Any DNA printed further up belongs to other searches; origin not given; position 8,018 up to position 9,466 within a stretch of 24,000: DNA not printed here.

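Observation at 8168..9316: Fusion of a HIGH-motif (TagD/HldC-type) nucleotidyltransferase with a fucokinase-like GHMP kinase: a candidate single-polypeptide sugar-activation module with an uncharacterised architecture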

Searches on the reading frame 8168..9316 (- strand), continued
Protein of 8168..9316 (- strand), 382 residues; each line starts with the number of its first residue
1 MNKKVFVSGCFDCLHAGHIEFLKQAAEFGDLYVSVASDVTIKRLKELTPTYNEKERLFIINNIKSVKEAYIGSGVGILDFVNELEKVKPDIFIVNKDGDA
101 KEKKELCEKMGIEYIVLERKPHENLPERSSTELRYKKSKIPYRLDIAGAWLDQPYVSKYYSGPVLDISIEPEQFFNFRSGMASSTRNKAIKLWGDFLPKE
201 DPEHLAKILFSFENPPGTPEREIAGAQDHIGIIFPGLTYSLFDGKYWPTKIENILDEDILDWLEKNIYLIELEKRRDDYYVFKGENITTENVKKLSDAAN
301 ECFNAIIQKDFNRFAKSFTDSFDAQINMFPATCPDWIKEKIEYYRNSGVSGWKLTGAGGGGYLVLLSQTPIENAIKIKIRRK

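Call 30: search_protein_families(library=ncbifam, proteins=[L038:2571-4373:+, L051:3835-5319:+, L051:6268-8085:+, L038:11372-12175:+, L044:12094-13503:+, L047:173-1312:-, L035:3495-4325:+, L047:3869-4717:+, L028:6746-8125:+, L019:7681-8907:+], max_evalue=0.00001)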
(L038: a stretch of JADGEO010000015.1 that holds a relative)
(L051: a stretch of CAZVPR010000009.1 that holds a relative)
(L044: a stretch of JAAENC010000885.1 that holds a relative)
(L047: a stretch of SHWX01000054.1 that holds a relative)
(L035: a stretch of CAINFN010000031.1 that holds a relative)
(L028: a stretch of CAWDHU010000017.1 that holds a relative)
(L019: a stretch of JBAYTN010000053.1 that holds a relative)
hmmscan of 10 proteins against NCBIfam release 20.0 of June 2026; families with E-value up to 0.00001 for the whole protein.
L038:2571-4373:+ (600 aa): 2 families
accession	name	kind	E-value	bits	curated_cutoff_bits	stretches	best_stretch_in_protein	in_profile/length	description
NF008220.0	PRK10991.1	equivalog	0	1078.4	775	1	14-600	4-590/591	L-fucose isomerase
TIGR01089.1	fucI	equivalog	0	1055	850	1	16-600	3-587/587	L-fucose isomerase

L051:3835-5319:+ (494 aa): 11 families
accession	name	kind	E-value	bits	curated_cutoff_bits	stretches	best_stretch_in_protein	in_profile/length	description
TIGR02627.1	rhamnulo_kin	equivalog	1.3e-149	498.7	527.95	1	6-468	2-453/454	rhamnulokinase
NF007925.0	PRK10640.1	equivalog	8.8e-127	423.5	639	1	3-477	5-468/489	rhamnulokinase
TIGR02628.1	fuculo_kin_coli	equivalog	3e-37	128.7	470.9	1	7-463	6-455/465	L-fuculokinase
TIGR01312.1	XylB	equivalog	6.7e-19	67.8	380.25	1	85-246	82-243/481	xylulokinase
NF008187.0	PRK10939.1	equivalog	2e-18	66.3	528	1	4-460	6-469/521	autoinducer-2 kinase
TIGR01311.1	glycerol_kin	equivalog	2.3e-11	42.7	590.35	1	368-459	367-459/496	glycerol kinase GlpK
NF003154.0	PRK04123.1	equivalog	2.6e-09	36.3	428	0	365-491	406-534/554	ribulokinase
NF000756.0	PRK00047.1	subfamily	4.4e-09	35.1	498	0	371-452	372-454/502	glycerol kinase GlpK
NF011601.0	PRK15027.1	equivalog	4.5e-09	35.2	912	1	82-253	79-247/484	xylulokinase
TIGR01315.1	5C_CHO_kinase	subfamily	3.1e-07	29.5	408.7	0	144-240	149-256/541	FGGY family pentulose kinase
TIGR01314.1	gntK_FGGY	equivalog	3.4e-07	29.1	648.55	0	93-234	91-233/505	gluconokinase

L051:6268-8085:+ (605 aa): 2 families
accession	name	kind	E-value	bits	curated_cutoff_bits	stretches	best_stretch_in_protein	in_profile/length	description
NF007354.0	PRK09849.1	equivalog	9.4e-59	199.7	868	1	1-215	5-217/703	aldehyde ferredoxin oxidoreductase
NF040818.1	GAPOR_Arch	equivalog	7.5e-10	37.7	1300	0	9-147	6-139/654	glyceraldehyde-3-phosphate:ferredoxin oxidoreductase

L038:11372-12175:+ (267 aa): 9 families
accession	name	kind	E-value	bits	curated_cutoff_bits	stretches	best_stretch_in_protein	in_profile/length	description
NF045670.1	quin_L_LdhH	equivalog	1.6e-57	195.3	800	1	7-250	462-706/706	L-lactate dehydrogenase (quinone) large subunit LdhH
NF004898.0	PRK06259.1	equivalog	1.2e-36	126.4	385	1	9-252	259-487/488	fumarate reductase (CoM/CoB) subunit TfrB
NF008434.0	PRK11274.1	equivalog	1.1e-26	93.7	333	1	10-252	166-406/409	glycolate oxidase subunit GlcF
NF008369.0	PRK11168.1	equivalog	2.3e-26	92.6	278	1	8-252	163-398/401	anaerobic glycerol-3-phosphate dehydrogenase subunit C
TIGR03379.1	glycerol3P_GlpC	equivalog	1.4e-18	66.8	279.9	1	12-231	162-379/397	anaerobic glycerol-3-phosphate dehydrogenase subunit GlpC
NF045663.1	diclust_near_Sec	equivalog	6.3e-10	37.8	530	1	51-254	458-637/759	pyridine nucleotide-disulfide oxidoreductase/dicluster-binding protein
TIGR03288.1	CoB_CoM_SS_B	equivalog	6.5e-08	32.2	345.15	1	14-219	2-227/290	CoB--CoM heterodisulfide reductase subunit B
NF045796.1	DsrK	equivalog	3e-06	26.1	400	1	16-189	197-372/453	sulfate reduction electron transfer complex DsrMKJOP subunit DsrK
NF041780.1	hetero_SS_HdrB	equivalog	4.8e-06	26.1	450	0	12-55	4-47/304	ferredoxin:CoB-CoM heterodisulfide reductase subunit HdrB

L044:12094-13503:+ (469 aa): 7 families
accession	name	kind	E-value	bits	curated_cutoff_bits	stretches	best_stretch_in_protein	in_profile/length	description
TIGR00273.1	TIGR00273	equivalog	1.2e-142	475.8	444.8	1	30-449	16-432/432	LutB/LldF family L-lactate oxidation iron-sulfur protein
NF045670.1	quin_L_LdhH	equivalog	5.5e-132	441.4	800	1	41-465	32-460/706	L-lactate dehydrogenase (quinone) large subunit LdhH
NF008369.0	PRK11168.1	equivalog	9.5e-10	37.9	278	1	311-466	12-160/401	anaerobic glycerol-3-phosphate dehydrogenase subunit C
NF045663.1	diclust_near_Sec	equivalog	1.8e-07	29.6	530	1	312-394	306-387/759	pyridine nucleotide-disulfide oxidoreductase/dicluster-binding protein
TIGR01971.1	NuoI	subfamily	1.1e-06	28.3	113.05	0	303-333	73-104/121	NADH-quinone oxidoreductase, chain I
NF058577.1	FdxA_fam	equivalog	5.2e-06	26.5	65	0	311-325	8-22/52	4Fe-4S ferredoxin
NF042909.1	FMH_DH_FwdF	exception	9.4e-06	24.9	375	0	299-324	283-308/336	tungsten-dependent formylmethanofuran dehydrogenase subunit FwdF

L047:173-1312:- (379 aa): 20 families
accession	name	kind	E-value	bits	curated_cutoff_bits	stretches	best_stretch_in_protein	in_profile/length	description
TIGR03937.1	PgaC_IcaA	equivalog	4.3e-21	75.3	422.3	1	23-281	23-268/407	poly-beta-1,6-N-acetyl-D-glucosamine synthase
TIGR03469.1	HpnB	hypoth_equivalog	5.8e-18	65.1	379.25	1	15-172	11-173/386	hopene-associated glycosyltransferase HpnB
TIGR03965.1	mycofact_glyco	equivalog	2.2e-17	63.1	280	1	44-281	73-298/467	mycofactocin biosynthesis glycosyltransferase MftF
NF041875.1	EPS_EpsD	equivalog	6.5e-16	58.6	370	1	48-274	2-218/325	exopolysaccharide biosynthesis glycosyltransferase EpsD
TIGR03111.1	glyc2_xrt_Gpos1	hypoth_equivalog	6e-12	45.1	363.95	1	33-281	37-284/439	TIGR03111 family XrtG-associated glycosyltransferase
NF045692.1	OglycostaseCruG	equivalog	6.4e-11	41.8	600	1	43-254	39-248/386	2'-O-glycosyltransferase CruG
TIGR04283.1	glyco_like_mftF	equivalog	1.6e-10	40.9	182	1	48-245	2-171/221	TIGR04283 family arsenosugar biosynthesis glycosyltransferase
NF038302.1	EPS_HpsE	equivalog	2.1e-10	40.1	300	1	46-163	2-115/307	hormogonium polysaccharide biosynthesis glycosyltransferase HpsE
NF010496.0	PRK13915.1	equivalog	1.4e-09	37.5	262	1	43-149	29-131/307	glucosyl-3-phosphoglycerate synthase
NF047683.1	TeichurnBiosyTuaG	equivalog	2.2e-09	37.3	400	1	46-178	7-130/252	teichuronic acid biosynthesis protein TuaG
NF007482.0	PRK10073.1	equivalog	3.4e-09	36.2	423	1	43-149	4-101/334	glycosyltransferase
NF041394.1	GtaseAglG_Halo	equivalog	2.6e-08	33.5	440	1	56-266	14-218/304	glucosyl-dolichyl phosphate glucuronosyltransferase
NF050050.1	ProtGlycPglI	equivalog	4.3e-08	32.9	500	1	46-144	3-93/306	GalNAc(5)-diNAcBac-PP-undecaprenol beta-1,3-glucosyltransferase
TIGR04242.1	nodulat_NodC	equivalog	6e-08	32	550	1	41-147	44-144/395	chitooligosaccharide synthase NodC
NF047588.1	GlcsyltransPgfSStrep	equivalog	9e-08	31.7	500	1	46-151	2-102/308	glycosyltransferase PgfS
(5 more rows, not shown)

L035:3495-4325:+ (276 aa): 1 family
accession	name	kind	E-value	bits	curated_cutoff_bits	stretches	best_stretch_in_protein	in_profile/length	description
NF052480.1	FuconLaconase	equivalog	1.1e-75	254.9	400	1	4-276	3-286/287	L-fucono-1,5-lactonase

L047:3869-4717:+ (282 aa): 6 families
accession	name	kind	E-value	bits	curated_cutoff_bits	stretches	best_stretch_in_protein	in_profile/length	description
NF053535.1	DhyDRhmHlse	equivalog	1.3e-113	379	500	1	1-281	1-282/284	2,4-didehydro-3-deoxy-L-rhamnonate hydrolase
TIGR02303.1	HpaG-C-term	equivalog_domain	3e-53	180.8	276.4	1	64-275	37-240/245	4-hydroxyphenylacetate degradation bifunctional isomerase/decarboxylase, C-terminal subunit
NF011750.0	PRK15203.1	equivalog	4e-48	164.3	811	1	40-272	194-417/429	4-hydroxyphenylacetate degradation bifunctional isomerase/decarboxylase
NF009399.0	PRK12764.1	equivalog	3.7e-40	138.4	444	1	67-272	18-214/501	fumarylacetoacetate hydrolase family protein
NF007967.0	PRK10691.1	equivalog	1.5e-38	132.3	201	1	71-249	17-198/219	fumarylacetoacetate hydrolase family protein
TIGR02305.1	HpaG-N-term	equivalog_domain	5.7e-36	124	228.65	1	90-272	28-200/205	4-hydroxyphenylacetate degradation bifunctional isomerase/decarboxylase, N-terminal subunit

L028:6746-8125:+ (459 aa): 1 family
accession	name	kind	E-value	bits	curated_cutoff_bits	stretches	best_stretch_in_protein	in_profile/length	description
NF053844.1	RetAlphGalacBctrd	equivalog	7.6e-181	602.6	800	1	19-456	218-661/662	retaining alpha-galactosidase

L019:7681-8907:+ (408 aa): 9 families
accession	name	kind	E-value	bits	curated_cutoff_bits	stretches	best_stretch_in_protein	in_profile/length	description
TIGR00885.1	fucP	equivalog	3.6e-92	309.7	280.4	2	12-162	2-148/410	L-fucose:H+ symporter permease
NF007524.0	PRK10133.1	equivalog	4.4e-85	286.1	427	1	7-396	20-427/438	L-fucose:H+ symporter permease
TIGR01272.1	gluP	subfamily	6e-54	183.7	202.55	1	100-397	6-310/310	glucose/galactose MFS transporter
NF046060.1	NagP_SO3503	equivalog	2.8e-46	158.3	625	1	10-405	3-422/423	N-acetylglucosamine MFS transporter NagP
TIGR00880.1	2_A_01_02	superfamily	2.2e-08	34.3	131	1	63-197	13-138/141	multidrug resistance protein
TIGR00879.1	SP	subfamily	2.2e-08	33.1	237.8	1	37-197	85-244/510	sugar porter family MFS transporter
TIGR00894.1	2A0114euk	subfamily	4.3e-08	32.1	626.45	1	45-197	73-219/465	Na(+)-dependent inorganic phosphate cotransporter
TIGR00893.1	2A0114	subfamily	2e-07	30.3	395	1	40-394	21-393/399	D-galactonate transporter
NF012187.0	tet_MFS_E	exception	4e-07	29.5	820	1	52-213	251-402/405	tetracycline efflux MFS transporter Tet(E)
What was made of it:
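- fucP in 10 loci; the representative scores TIGR00885 309.7 bits against a cut-off of 280 (call 30) FucI in 5 loci, 1078 bits (call 30)
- Tried and rejected: Rejected because the catabolic operons already contain an FGGY kinase (call 30), and the sugar site matches an anomeric (C1) kinase.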

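Call 31: search_protein_families(library=pfam, proteins=[L017:3595-6696:+, L028:12583-14022:+, L051:6268-8085:+, L061:6953-7924:+, L030:5079-6548:+, L049:5043-6695:+, L060:6546-9980:+, L047:173-1312:-, L047:3869-4717:+, L035:3495-4325:+], max_evalue=0.00001)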
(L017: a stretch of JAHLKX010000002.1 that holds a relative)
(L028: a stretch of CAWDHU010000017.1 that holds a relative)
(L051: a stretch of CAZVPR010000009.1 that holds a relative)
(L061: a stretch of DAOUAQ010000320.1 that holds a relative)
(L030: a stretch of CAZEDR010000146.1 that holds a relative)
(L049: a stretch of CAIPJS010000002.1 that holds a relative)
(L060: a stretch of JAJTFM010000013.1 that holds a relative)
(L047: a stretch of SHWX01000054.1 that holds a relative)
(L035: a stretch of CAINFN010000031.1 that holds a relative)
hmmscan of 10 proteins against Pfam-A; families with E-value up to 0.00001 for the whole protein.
L017:3595-6696:+ (1033 aa): 1 family
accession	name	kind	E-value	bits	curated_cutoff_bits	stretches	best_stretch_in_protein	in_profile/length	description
PF11028.14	TMEM260-like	-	6.8e-77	257.7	24.2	1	46-224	1-178/179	Protein O-mannosyl-transferase TMEM260-like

L028:12583-14022:+ (479 aa): 2 families
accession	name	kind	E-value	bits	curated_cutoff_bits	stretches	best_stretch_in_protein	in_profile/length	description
PF01120.23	Alpha_L_fucos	-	1.6e-94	317.7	25.2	1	19-379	6-345/345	Alpha-L-fucosidase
PF16757.11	Fucosidase_C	-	4.4e-08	34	25.6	1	392-475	6-87/88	Alpha-L-fucosidase C-terminal domain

L051:6268-8085:+ (605 aa): 2 families
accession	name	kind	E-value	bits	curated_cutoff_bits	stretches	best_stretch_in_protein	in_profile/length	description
PF01314.23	AFOR_C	-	1.5e-145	485.7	27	1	222-591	4-385/385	Aldehyde ferredoxin oxidoreductase, domains 2 & 3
PF02730.20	AFOR_N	-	1.5e-72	244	29.8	1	7-205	2-198/199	Aldehyde ferredoxin oxidoreductase, N-terminal domain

L061:6953-7924:+ (323 aa): 1 family
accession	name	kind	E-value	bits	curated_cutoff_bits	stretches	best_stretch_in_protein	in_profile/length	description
PF00248.27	Aldo_ket_red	-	2.5e-75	253.7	24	1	15-310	1-290/291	Aldo/keto reductase family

L030:5079-6548:+ (489 aa): 3 families
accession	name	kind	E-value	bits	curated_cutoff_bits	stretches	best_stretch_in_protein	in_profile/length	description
PF03721.20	UDPG_MGDP_dh_N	-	5.8e-36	124.3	27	1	18-154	3-142/187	UDP-glucose/GDP-mannose dehydrogenase family, NAD binding domain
PF00984.24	UDPG_MGDP_dh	-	1.1e-31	109.3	25.4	1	262-353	1-93/94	UDP-glucose/GDP-mannose dehydrogenase family, central domain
PF03720.21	UDPG_MGDP_dh_C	-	2.3e-22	79.8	30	1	380-477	1-102/103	UDP-glucose/GDP-mannose dehydrogenase family, UDP binding domain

L049:5043-6695:+ (550 aa): 2 families
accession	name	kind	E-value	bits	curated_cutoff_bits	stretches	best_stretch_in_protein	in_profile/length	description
PF20629.2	GD_AH_C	-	2.7e-96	322.1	26.8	1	307-548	1-241/242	D-galactarate/Altronate dehydratase, C-terminal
PF04295.18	GD_AH_second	-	3.9e-35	121.3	27.3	1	117-291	1-129/136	D-galactarate dehydratase/Altronate hydrolase, second domain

L060:6546-9980:+ (1144 aa): 1 family
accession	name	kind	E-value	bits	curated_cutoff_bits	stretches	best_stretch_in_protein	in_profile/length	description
PF13779.11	DUF4175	-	1e-08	34.2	27.3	1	299-503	184-379/825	Domain of unknown function (DUF4175)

L047:173-1312:- (379 aa): 5 families
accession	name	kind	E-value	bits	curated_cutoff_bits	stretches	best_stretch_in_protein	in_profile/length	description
PF00535.33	Glycos_transf_2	-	1.8e-24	87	23.3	1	48-178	1-122/168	Glycosyl transferase family 2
PF13641.12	Glyco_tranf_2_3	-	1.5e-18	68.1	27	1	46-280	2-228/230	Glycosyltransferase like family 2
PF13632.12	Glyco_trans_2_3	-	2.4e-09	37.7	27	1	137-317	1-183/198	Glycosyl transferase family group 2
PF10111.15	Glyco_tranf_2_2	-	1.2e-07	32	27.3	1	48-226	1-182/276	Glycosyltransferase like family 2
PF13506.12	Glyco_transf_21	-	2.2e-07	30.9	21.7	1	119-280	15-173/174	Glycosyl transferase family 21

L047:3869-4717:+ (282 aa): 1 family
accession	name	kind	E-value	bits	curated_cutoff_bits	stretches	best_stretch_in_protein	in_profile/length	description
PF01557.24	FAA_hydrolase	-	3.4e-73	246.3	23.9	1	72-275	1-211/214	Fumarylacetoacetate (FAA) hydrolase C-terminal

L035:3495-4325:+ (276 aa): 1 family
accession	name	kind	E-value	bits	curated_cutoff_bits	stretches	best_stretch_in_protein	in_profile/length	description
PF04909.20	Amidohydro_2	-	1.6e-41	143.4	26.4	1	4-276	1-289/289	Amidohydrolase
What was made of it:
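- GH29 fucosidase in 4 loci (call 31)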
